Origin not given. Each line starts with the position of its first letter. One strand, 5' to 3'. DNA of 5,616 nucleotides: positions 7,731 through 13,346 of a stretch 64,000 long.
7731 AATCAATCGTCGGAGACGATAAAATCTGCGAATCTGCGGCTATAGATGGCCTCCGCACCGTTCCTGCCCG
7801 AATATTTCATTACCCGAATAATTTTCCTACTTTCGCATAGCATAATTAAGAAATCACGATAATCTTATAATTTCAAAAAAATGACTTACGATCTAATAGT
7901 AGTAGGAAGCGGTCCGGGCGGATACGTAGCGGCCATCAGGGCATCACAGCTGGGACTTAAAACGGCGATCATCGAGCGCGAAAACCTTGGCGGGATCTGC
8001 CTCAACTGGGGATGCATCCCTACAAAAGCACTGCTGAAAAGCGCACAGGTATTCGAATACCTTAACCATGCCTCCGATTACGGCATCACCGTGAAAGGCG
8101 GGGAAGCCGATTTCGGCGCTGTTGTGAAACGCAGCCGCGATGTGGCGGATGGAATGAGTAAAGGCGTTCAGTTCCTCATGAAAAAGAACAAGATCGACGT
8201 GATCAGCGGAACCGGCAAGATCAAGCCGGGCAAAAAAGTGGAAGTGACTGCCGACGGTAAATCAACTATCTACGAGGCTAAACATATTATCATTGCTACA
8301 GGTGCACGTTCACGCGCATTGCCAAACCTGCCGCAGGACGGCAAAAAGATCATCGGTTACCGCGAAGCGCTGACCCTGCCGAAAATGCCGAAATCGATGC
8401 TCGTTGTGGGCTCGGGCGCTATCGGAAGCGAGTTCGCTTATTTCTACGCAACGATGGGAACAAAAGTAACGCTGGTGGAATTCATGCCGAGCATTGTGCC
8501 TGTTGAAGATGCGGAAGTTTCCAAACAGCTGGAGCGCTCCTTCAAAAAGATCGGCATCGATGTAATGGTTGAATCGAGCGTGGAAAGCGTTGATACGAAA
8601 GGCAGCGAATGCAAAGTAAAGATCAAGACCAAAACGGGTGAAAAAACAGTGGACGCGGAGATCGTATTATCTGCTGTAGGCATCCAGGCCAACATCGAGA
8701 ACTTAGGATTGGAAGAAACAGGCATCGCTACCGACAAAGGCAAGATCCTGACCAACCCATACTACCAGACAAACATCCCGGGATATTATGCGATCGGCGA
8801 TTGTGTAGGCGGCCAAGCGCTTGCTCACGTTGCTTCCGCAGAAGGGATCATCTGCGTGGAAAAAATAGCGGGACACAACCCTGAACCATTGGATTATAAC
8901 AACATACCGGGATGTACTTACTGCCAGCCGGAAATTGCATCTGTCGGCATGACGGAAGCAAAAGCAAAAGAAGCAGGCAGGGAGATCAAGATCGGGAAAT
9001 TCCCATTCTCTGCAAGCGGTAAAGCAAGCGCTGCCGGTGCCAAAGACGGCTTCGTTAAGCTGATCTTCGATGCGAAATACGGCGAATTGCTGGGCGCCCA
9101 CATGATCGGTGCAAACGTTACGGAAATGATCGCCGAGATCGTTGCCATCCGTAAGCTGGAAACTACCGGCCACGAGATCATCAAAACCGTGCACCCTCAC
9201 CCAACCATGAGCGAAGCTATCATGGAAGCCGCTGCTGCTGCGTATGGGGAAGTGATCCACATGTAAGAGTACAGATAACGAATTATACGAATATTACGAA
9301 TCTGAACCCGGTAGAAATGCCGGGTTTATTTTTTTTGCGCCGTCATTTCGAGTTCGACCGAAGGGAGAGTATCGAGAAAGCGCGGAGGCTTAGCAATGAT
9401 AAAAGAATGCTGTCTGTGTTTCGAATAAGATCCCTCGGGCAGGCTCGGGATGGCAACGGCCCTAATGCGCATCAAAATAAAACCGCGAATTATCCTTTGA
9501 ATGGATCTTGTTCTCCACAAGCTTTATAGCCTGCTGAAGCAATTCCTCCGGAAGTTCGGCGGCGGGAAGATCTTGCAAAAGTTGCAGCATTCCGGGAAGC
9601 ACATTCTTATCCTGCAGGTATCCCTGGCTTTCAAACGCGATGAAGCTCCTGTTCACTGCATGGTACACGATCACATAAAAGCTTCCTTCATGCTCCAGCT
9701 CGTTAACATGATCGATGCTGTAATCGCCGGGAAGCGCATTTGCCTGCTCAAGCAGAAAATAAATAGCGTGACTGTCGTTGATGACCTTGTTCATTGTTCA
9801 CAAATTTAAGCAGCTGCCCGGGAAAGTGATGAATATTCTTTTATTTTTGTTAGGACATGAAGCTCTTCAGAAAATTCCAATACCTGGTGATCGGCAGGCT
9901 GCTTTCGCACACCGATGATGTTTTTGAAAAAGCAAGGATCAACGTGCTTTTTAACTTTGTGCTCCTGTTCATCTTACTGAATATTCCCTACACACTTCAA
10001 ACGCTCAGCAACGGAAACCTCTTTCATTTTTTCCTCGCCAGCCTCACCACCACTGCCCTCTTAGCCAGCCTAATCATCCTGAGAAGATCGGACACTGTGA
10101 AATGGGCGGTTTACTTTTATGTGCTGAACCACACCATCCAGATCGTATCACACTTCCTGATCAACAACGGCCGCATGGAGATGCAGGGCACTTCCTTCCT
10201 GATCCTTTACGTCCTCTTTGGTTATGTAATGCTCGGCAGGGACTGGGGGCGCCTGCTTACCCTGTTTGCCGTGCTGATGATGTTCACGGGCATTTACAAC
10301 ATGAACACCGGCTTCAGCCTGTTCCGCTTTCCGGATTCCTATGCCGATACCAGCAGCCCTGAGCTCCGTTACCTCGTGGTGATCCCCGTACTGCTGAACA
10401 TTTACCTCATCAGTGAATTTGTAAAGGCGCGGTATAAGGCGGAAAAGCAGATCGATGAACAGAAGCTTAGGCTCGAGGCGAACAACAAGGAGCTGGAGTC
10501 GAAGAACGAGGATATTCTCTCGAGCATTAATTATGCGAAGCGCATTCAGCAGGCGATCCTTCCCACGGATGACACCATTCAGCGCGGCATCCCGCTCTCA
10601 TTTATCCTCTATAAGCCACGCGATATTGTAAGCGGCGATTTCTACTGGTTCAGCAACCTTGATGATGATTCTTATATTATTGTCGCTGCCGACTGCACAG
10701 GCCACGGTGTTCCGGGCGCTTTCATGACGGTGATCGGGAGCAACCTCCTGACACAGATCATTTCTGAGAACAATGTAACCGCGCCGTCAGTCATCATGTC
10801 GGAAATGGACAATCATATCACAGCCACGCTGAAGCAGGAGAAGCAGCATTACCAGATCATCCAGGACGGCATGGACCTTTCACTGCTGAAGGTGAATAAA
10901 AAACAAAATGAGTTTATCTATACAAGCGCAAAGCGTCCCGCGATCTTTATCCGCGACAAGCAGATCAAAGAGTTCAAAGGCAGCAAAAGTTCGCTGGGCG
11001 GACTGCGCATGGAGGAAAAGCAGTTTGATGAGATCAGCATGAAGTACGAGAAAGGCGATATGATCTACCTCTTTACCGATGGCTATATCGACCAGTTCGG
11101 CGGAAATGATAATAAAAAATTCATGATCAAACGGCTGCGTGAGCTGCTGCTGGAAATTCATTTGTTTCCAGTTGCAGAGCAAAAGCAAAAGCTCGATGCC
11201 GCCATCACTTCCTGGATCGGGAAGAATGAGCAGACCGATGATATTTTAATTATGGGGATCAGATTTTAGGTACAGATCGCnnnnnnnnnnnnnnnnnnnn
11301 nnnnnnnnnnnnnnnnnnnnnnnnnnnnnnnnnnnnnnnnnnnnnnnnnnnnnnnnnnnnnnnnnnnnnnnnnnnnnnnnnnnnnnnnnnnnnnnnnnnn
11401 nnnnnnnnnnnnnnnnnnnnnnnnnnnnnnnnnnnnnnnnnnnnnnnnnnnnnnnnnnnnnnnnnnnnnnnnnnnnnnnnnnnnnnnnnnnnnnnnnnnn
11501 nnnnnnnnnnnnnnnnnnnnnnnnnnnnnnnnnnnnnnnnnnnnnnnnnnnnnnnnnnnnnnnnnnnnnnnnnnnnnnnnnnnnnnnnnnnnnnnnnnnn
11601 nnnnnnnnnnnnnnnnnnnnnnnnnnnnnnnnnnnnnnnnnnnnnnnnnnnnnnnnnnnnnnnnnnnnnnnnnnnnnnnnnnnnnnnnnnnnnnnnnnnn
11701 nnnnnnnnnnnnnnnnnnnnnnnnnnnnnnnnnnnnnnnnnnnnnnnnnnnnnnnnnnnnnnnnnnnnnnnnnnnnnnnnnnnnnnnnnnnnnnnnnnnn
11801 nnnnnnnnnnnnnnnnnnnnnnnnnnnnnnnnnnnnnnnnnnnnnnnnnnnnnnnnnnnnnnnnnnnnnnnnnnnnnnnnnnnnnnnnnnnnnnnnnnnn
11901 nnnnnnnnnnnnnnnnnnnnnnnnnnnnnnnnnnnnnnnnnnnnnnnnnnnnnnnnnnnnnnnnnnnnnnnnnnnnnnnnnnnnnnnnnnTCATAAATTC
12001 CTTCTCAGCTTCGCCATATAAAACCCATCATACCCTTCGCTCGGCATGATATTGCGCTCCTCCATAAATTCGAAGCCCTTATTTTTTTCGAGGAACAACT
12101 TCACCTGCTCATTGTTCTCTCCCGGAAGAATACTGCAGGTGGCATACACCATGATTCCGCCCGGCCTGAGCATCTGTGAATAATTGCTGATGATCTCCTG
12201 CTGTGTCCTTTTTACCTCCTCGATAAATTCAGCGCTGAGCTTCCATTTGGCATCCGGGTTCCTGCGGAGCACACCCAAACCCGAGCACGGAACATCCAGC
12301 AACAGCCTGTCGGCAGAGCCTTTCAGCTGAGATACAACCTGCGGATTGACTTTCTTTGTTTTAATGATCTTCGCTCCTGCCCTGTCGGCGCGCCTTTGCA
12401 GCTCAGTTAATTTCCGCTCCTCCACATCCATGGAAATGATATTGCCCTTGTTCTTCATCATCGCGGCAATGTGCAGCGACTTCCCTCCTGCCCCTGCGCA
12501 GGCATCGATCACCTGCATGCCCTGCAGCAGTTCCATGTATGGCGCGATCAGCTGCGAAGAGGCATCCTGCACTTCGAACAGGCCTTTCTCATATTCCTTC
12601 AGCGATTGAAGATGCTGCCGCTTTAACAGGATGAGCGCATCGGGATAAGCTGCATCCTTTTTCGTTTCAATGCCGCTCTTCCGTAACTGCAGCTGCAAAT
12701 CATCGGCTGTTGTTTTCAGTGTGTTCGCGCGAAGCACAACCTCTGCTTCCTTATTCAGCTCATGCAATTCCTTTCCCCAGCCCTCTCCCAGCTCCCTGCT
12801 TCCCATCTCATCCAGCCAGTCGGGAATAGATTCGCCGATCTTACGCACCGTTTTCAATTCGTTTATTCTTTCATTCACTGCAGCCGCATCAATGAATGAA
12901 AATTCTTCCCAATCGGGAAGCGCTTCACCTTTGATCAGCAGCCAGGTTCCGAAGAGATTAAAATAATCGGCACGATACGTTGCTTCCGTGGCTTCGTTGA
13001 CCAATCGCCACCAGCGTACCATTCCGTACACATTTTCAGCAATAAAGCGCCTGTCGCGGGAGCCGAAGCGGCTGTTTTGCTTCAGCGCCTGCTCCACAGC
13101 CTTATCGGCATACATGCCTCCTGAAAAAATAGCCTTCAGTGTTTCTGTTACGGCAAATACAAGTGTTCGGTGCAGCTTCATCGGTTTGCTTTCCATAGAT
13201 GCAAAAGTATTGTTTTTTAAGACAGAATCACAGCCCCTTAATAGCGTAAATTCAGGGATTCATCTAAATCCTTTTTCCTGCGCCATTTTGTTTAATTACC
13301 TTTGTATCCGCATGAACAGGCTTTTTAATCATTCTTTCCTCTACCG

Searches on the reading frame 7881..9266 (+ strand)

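Call 75: search_protein_families(library=pfam, proteins=[window:7881-9266:+], max_evalue=0.00001)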
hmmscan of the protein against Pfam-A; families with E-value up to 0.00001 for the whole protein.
window:7881-9266:+ (461 aa): 11 families
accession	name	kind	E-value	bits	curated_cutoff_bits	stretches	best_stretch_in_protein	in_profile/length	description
PF07992.20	Pyr_redox_2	-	1.8e-69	234.8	26.1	1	3-322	1-291/291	Pyridine nucleotide-disulphide oxidoreductase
PF02852.28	Pyr_redox_dim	-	2.6e-38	131.1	25.3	1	342-451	1-110/110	Pyridine nucleotide-disulphide oxidoreductase, dimerisation domain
PF00070.33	Pyr_redox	-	7.6e-22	78.1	22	1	173-250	2-79/82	Pyridine nucleotide-disulphide oxidoreductase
PF13738.12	Pyr_redox_3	-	7.4e-17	62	30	1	6-306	1-305/305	Pyridine nucleotide-disulphide oxidoreductase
PF12831.13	FAD_oxidored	-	9.5e-10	38.8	27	1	4-140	1-144/416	FAD dependent oxidoreductase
PF00890.30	FAD_binding_2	-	8.9e-09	35.5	20.4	1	4-43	1-40/414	FAD binding domain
PF01134.28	GIDA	-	2e-08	34.1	22.1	1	4-143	1-151/391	Glucose inhibited division protein A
PF01266.30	DAO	-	2.9e-08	34.1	27.9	0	4-37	1-35/353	FAD dependent oxidoreductase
PF13450.12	NAD_binding_8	-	4.1e-08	33.8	21.9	0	7-40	1-35/68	NAD(P)-binding Rossmann-like domain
PF03486.20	HI0933_like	-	5.1e-07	29.8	50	0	4-35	2-33/244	HI0933-like protein Rossmann domain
PF13434.12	Lys_Orn_oxgnase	-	9.4e-06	25.4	21.3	0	88-214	104-234/339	L-lysine 6-monooxygenase/L-ornithine 5-monooxygenase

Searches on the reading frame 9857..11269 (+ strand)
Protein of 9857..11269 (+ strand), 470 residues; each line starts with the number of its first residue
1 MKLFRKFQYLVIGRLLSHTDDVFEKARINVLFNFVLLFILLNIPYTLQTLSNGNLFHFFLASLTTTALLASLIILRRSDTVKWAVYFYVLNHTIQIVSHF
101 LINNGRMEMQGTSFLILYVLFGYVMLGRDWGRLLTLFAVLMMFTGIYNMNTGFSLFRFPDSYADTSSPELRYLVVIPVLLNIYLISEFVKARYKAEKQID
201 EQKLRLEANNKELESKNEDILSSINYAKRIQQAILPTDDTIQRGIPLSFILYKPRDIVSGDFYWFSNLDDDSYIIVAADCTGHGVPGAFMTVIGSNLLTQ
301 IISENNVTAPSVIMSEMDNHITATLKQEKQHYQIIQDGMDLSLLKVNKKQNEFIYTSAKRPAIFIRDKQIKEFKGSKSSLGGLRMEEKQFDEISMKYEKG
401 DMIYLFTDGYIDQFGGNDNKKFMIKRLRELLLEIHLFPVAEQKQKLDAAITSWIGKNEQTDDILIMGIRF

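Call 75: search_protein_families(library=pfam, proteins=[window:9857-11269:+], max_evalue=0.00001)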
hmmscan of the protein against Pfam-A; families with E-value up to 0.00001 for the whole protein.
window:9857-11269:+ (470 aa): 1 family
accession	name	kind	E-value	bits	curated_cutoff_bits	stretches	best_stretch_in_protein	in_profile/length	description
PF07228.17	SpoIIE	-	6e-21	75.7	25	1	269-469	1-190/192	Stage II sporulation protein E (SpoIIE)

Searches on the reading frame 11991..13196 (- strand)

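Call 75: search_protein_families(library=pfam, proteins=[window:11991-13196:-], max_evalue=0.00001)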
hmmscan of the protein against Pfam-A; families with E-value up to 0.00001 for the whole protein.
window:11991-13196:- (401 aa): 3 families
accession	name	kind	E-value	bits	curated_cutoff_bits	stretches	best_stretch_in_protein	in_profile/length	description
PF01189.24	Methyltr_RsmB-F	-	6.9e-41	140.6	27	1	225-380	8-165/199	16S rRNA methyltransferase RsmB/F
PF22458.1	RsmF-B_ferredox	-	2.1e-11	44.3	27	1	125-194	2-71/74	Methyltr_RsmF/B-like, ferredoxin-like domain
PF13847.12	Methyltransf_31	-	7.3e-06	26.2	27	0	225-360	3-114/145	Methyltransferase domain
